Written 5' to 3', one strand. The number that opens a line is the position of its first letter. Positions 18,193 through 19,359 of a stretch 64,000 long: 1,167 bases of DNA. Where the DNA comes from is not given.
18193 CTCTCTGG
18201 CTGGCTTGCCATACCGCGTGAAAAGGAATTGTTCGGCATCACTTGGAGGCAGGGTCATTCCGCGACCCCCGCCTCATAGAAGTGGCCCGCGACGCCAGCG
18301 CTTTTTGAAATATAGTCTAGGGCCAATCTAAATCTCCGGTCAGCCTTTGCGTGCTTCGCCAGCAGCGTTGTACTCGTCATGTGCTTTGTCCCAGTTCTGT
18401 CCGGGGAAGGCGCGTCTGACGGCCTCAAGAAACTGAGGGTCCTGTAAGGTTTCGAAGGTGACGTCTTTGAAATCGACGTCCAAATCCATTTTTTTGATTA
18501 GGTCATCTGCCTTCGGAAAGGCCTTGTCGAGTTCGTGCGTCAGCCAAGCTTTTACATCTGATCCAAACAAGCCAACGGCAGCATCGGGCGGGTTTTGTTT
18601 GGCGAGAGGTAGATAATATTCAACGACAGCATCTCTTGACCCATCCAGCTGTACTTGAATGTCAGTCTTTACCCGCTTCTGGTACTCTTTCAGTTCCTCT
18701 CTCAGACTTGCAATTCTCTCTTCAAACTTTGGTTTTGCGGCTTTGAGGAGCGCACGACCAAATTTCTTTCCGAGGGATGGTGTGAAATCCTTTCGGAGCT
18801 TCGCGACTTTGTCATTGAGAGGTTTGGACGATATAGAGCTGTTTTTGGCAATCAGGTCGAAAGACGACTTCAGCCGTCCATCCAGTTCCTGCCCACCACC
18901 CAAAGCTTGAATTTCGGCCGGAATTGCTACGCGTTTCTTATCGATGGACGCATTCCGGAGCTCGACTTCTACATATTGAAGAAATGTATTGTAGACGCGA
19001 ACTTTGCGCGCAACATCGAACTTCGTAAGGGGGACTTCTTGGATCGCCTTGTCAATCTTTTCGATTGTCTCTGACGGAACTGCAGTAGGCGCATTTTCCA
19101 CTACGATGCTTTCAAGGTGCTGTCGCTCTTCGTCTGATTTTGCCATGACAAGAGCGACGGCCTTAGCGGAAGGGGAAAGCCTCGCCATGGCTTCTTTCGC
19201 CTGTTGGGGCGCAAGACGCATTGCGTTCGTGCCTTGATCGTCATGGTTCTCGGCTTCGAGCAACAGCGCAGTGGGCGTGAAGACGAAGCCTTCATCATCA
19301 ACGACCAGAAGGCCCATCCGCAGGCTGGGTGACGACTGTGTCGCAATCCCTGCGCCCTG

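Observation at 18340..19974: Low-GC cargo module: AlpA-like HTH plus a 414-aa protein with an inactivated PLD/Nuc-like domain; candidate undescribed system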

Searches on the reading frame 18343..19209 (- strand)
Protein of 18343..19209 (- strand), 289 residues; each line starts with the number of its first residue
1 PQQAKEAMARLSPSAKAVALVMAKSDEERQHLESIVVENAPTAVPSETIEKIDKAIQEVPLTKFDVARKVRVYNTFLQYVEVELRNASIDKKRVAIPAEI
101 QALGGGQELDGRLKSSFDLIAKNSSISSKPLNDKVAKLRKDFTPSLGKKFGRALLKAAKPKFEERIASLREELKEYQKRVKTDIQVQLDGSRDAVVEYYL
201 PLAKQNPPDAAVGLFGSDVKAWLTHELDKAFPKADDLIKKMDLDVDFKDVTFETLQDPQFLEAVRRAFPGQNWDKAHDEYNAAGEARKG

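Call 51: predict_structure(alignment_id=A2)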
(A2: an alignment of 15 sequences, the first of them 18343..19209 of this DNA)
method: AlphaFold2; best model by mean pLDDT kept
length: 289 residues; sequences in the alignment: 15
mean_pLDDT: 78.6   pTM: 0.55
mean pLDDT of the five models: 78.6, 77.2, 75.1, 74.3, 72.1
residues with pLDDT >= 90: 32; 70-90: 192; 50-70: 54; < 50: 11
segments of 3 or more residues with pLDDT < 50: 62-64, 285-289
pLDDT, mean of each block of 10 residues (from residue 1): 80 84 88 84 79 72 50 73 77 74 69 53 69 89 87 88 92 90 87 87 84 84 88 82 88 78 84 69 48
secondary structure, 60 per line:
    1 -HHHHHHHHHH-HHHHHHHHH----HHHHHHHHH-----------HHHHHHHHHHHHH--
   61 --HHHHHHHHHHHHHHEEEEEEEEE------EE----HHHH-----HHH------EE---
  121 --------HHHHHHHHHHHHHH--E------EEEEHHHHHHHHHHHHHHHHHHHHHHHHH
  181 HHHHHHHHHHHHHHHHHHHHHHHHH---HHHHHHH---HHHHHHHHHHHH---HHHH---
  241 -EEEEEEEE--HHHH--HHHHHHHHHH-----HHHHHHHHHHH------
elements in order: H2-11 H13-21 H26-34 H46-58 H63-76 E77-85 H98-101 H129-142 E152-155 H156-205 H209-215 H219-230 H234-237 E242-249 H252-255 H258-267 H273-283

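Call 55: fold_search(model_id=the predicted structure, library=pdb)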
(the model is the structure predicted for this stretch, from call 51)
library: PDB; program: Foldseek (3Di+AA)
matches with E <= 10: 62; with E <= 0.001: 0
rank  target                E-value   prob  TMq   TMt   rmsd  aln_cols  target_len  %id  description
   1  3o02_A                6.0e-01  0.06  0.13  0.13  32.6       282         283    8  The Crystal Structure of the Salmonella Type III Secretion System Tip Protein SipD in Complex with Chenodeoxycholate (released 2010-11-17)
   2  3o01_A                7.4e-01  0.05  0.13  0.13  35.1       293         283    8  The Crystal Structure of the Salmonella Type III Secretion System Tip Protein SipD in Complex with Deoxycholate (released 2010-11-17)
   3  1t98_A                8.7e-01  0.07  0.16  0.17  25.5       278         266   11  Crystal Structure of MukF(1-287) (released 2005-05-24)
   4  8tsh_K                1.0e+00  0.08  0.22  0.24  18.1       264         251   12  S. thermodepolymerans KpsMT(E151Q)-KpsE in complex with ATP (released 2024-04-17)
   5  1x8z_C                1.7e+00  0.09  0.14  0.24  25.4       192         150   11  Crystal structure of a pectin methylesterase inhibitor from Arabidopsis thaliana (released 2004-12-28)
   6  3o01_B                1.7e+00  0.03  0.13  0.13  32.5       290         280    8  The Crystal Structure of the Salmonella Type III Secretion System Tip Protein SipD in Complex with Deoxycholate (released 2010-11-17)
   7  3nzz_A                1.8e+00  0.03  0.13  0.13  35.3       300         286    9  Crystal Structure of the Salmonella Type III Secretion System Tip Protein SipD (released 2010-11-17)
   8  1x91                  1.9e+00  0.06  0.12  0.20  31.0       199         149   12  Crystal structure of mutant form A of a pectin methylesterase inhibitor from Arabidopsis (released 2004-12-28)
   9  7mkj_L                2.2e+00  0.02  0.11  0.08  25.2       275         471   11  Cryo-EM structure of Escherichia coli RNA polymerase bound to T7A1 promoter DNA (released 2021-09-29)
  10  1x90_A                2.4e+00  0.08  0.14  0.24  26.1       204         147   12  Crystal structure of mutant form B of a pectin methylesterase inhibitor from Arabidopsis (released 2004-12-28)
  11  3o02_B                2.8e+00  0.02  0.13  0.14  33.6       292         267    8  The Crystal Structure of the Salmonella Type III Secretion System Tip Protein SipD in Complex with Chenodeoxycholate (released 2010-11-17)
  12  1x8z_A                3.0e+00  0.07  0.15  0.24  24.9       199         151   10  Crystal structure of a pectin methylesterase inhibitor from Arabidopsis thaliana (released 2004-12-28)
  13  9u56                  3.0e+00  0.02  0.15  0.04  31.1       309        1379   12  Cryo-EM structure of AtABCC2 in apo form (released 2026-03-25)
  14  5c22_B                3.2e+00  0.03  0.13  0.14  40.1       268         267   14  Crystal structure of Zn-bound HlyD from E. coli (released 2016-02-17)
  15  3o00_A                3.2e+00  0.02  0.13  0.14  35.4       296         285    8  Crystal Structure of the Salmonella Type III Secretion System Tip Protein SipD-C244S (released 2010-11-17)
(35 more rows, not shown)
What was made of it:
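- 18340..19209 (-): Residues 126-414 plus the stop codon: helical linker and an alpha/beta domain with a 50-residue helix; no structural relative found. Foldseek PDB best E 0.6, probability below 0.1 (call 55).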
